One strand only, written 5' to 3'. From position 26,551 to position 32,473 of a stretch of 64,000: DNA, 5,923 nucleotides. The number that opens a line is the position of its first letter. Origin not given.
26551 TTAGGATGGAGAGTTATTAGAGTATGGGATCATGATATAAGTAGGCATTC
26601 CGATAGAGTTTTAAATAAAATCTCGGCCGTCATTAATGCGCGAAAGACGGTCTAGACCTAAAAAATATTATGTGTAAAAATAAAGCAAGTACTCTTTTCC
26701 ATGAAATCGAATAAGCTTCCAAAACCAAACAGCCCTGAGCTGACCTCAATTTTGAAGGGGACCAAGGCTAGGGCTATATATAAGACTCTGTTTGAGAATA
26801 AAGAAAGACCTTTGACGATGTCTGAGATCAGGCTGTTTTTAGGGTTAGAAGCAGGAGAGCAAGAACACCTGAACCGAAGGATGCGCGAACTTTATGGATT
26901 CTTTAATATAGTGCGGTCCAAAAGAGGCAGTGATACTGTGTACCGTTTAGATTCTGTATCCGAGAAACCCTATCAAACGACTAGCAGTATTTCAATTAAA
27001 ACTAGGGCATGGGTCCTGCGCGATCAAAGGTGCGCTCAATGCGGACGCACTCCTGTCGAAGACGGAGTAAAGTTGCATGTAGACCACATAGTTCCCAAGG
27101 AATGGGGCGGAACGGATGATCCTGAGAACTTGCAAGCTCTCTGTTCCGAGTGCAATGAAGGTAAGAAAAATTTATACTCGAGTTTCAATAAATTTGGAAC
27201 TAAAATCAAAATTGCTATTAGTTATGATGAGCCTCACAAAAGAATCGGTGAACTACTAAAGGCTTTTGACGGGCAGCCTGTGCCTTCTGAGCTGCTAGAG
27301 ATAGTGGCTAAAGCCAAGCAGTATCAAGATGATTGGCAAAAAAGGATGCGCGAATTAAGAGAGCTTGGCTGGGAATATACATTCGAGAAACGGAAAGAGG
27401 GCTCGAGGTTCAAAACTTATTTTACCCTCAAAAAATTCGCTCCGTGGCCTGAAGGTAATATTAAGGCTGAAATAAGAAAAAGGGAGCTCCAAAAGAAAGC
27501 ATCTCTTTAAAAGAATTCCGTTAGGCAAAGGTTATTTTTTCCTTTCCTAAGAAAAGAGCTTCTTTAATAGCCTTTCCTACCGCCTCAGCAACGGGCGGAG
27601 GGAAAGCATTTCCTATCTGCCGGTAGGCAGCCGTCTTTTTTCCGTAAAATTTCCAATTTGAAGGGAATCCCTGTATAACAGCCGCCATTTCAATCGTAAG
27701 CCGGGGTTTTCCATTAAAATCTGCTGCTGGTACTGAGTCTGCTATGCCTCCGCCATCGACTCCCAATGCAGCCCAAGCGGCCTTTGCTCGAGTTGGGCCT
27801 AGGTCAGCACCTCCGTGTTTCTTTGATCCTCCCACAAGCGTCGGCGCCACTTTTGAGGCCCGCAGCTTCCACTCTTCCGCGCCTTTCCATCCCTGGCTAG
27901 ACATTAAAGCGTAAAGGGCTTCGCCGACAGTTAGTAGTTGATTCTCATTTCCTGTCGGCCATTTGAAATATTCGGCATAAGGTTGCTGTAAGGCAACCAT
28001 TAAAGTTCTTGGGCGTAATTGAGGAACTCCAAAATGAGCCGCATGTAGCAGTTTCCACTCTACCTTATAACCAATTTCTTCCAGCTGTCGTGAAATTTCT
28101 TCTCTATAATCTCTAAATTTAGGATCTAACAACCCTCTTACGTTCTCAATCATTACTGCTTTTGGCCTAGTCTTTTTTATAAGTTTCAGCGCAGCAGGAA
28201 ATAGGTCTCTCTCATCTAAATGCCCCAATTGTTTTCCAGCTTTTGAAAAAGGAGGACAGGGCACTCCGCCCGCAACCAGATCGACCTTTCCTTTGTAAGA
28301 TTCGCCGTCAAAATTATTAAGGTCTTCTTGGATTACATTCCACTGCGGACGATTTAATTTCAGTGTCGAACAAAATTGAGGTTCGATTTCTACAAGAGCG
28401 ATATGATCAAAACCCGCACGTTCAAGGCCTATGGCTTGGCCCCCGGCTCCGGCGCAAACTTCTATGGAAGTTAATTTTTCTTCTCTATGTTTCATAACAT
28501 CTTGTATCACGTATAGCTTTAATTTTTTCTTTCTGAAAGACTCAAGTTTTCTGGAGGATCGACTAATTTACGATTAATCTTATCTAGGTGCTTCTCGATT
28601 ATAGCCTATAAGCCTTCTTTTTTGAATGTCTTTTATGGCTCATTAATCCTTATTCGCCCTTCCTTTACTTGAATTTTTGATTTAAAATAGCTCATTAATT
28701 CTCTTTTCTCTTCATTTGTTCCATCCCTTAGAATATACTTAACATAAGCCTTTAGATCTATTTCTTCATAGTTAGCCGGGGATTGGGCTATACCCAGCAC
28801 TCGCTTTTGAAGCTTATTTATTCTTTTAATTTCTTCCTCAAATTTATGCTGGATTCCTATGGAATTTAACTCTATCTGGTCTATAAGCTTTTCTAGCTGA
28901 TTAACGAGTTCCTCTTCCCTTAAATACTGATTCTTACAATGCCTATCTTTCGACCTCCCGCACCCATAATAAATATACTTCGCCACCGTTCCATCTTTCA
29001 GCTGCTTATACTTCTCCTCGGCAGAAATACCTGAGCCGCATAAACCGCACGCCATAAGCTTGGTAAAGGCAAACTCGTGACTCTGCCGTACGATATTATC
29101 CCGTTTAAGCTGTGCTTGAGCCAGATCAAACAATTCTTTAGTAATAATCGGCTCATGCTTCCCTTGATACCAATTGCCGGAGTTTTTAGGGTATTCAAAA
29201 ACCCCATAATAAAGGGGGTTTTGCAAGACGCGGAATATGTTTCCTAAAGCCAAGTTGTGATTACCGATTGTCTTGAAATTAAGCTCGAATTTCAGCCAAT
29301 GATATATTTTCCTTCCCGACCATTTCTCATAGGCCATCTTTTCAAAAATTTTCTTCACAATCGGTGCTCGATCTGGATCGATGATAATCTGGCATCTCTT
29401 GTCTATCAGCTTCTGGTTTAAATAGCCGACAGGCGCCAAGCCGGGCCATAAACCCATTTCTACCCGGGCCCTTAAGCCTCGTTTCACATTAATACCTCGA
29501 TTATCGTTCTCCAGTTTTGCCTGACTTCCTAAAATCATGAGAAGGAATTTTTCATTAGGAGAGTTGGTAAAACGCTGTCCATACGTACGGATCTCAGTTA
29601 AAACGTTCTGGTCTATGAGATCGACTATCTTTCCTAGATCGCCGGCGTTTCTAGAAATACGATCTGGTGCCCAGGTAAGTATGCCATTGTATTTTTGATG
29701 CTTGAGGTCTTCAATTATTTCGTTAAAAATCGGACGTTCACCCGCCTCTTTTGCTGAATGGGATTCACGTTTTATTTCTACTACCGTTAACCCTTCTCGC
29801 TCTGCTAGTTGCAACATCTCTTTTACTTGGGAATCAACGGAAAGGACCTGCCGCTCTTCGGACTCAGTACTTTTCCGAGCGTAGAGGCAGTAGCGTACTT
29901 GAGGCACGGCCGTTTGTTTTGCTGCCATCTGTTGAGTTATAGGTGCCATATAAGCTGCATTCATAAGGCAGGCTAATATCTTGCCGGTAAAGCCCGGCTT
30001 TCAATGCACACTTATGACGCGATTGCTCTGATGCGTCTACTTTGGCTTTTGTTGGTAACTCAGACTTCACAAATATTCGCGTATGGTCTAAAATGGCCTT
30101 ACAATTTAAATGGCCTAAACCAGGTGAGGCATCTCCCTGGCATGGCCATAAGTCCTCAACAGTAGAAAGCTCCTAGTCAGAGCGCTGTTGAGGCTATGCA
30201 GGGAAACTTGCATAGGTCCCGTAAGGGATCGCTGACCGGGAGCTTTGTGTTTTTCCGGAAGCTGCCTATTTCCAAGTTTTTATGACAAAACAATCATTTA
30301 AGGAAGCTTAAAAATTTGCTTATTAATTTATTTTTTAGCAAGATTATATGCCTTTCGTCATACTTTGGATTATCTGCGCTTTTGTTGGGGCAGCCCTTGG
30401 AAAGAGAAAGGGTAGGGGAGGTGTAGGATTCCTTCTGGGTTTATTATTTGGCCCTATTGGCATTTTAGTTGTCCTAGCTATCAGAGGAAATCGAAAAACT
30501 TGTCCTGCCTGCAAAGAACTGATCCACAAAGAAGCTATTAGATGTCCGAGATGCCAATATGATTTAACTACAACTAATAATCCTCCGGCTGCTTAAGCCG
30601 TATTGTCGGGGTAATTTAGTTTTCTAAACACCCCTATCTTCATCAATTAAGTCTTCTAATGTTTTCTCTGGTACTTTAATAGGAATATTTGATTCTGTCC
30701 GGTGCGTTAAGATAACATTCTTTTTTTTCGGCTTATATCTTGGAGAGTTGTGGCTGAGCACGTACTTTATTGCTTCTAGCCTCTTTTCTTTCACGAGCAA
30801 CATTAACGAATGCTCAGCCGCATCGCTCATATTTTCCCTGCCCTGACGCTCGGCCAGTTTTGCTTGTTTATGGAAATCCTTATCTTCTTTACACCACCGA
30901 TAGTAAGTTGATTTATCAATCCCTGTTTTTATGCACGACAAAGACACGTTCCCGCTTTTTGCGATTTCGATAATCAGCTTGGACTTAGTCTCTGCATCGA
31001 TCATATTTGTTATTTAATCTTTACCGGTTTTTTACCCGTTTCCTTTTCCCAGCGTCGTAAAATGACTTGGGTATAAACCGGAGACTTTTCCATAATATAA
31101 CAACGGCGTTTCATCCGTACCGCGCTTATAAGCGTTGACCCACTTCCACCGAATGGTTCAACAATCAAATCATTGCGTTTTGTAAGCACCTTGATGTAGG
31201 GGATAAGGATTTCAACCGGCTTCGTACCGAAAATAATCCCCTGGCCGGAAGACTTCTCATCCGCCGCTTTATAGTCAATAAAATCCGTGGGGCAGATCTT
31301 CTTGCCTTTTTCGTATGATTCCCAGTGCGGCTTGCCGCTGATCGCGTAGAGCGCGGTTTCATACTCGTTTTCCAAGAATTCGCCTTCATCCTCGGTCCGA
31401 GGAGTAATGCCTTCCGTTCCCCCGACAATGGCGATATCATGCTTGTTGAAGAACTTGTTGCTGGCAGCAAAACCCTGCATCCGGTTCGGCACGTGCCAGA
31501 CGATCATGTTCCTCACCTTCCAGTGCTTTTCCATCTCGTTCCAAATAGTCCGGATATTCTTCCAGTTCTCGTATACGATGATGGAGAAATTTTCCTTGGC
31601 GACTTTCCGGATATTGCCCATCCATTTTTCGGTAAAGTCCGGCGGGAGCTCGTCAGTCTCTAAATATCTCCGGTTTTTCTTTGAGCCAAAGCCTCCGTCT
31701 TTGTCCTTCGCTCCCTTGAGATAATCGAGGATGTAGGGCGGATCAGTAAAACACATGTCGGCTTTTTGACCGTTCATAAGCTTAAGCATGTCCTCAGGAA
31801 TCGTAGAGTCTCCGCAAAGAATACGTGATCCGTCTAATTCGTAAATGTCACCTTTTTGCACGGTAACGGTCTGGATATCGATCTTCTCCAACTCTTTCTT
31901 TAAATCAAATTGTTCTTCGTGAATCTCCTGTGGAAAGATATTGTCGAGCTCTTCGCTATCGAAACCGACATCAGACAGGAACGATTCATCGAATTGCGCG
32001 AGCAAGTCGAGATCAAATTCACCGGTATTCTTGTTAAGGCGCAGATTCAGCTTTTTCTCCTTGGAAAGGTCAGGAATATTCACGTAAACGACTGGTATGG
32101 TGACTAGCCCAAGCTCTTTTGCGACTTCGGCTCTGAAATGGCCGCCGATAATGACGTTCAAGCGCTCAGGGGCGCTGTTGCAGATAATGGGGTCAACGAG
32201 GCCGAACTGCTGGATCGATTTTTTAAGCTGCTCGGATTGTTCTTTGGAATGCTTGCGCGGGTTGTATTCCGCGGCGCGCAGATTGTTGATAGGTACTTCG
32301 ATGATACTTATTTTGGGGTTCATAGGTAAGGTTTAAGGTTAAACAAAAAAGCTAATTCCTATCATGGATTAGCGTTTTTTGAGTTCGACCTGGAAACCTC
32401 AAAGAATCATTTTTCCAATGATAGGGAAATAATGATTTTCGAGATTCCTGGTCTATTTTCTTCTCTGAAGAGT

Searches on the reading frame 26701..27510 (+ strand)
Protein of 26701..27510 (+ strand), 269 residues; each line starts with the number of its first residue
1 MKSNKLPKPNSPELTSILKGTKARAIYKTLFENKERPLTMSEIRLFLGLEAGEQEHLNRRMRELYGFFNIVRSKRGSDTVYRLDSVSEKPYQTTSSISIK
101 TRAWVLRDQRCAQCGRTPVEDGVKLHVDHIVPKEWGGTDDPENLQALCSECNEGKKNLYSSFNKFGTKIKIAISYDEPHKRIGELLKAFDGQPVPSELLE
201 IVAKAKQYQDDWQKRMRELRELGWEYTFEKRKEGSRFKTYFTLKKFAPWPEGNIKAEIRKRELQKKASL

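Call 33: search_protein_families(library=pfam, proteins=[window:26701-27510:+], max_evalue=0.001)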
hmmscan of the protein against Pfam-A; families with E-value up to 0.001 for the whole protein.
window:26701-27510:+ (269 aa): 2 families
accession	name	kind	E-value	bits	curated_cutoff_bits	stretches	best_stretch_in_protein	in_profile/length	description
PF01844.29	HNH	-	7.6e-13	48.8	21.4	1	111-157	1-46/47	HNH endonuclease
PF14279.12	HNH_5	-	2.4e-10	40.6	27.5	1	111-157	1-45/56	HNH endonuclease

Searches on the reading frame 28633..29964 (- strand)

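Call 32: search_protein_families(library=pfam, proteins=[window:28633-29964:-], max_evalue=0.001)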
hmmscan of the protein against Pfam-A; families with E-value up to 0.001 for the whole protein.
window:28633-29964:- (443 aa): 3 families
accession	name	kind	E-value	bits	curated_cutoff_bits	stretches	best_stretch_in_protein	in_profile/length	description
PF00239.26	Resolvase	-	3.7e-20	72.9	23.3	1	27-171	3-143/145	Resolvase, N terminal domain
PF07508.19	Recombinase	-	1.8e-16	60.6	21.1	1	197-288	1-101/102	Recombinase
PF13408.12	Zn_ribbon_recom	-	2.5e-07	31.4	25.3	1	300-358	2-54/58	Recombinase zinc beta ribbon domain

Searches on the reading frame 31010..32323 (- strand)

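Call 32: search_protein_families(library=pfam, proteins=[window:31010-32323:-], max_evalue=0.001)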
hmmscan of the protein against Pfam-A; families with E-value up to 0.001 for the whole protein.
window:31010-32323:- (437 aa): 2 families
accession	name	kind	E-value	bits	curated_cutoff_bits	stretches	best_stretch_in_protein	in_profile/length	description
PF01555.25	N6_N4_Mtase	-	1.6e-19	71.1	26.7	1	189-421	2-219/221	DNA methylase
PF02195.25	ParB_N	-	4e-11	43.2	26.3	1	7-86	3-83/95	ParB N-terminal domain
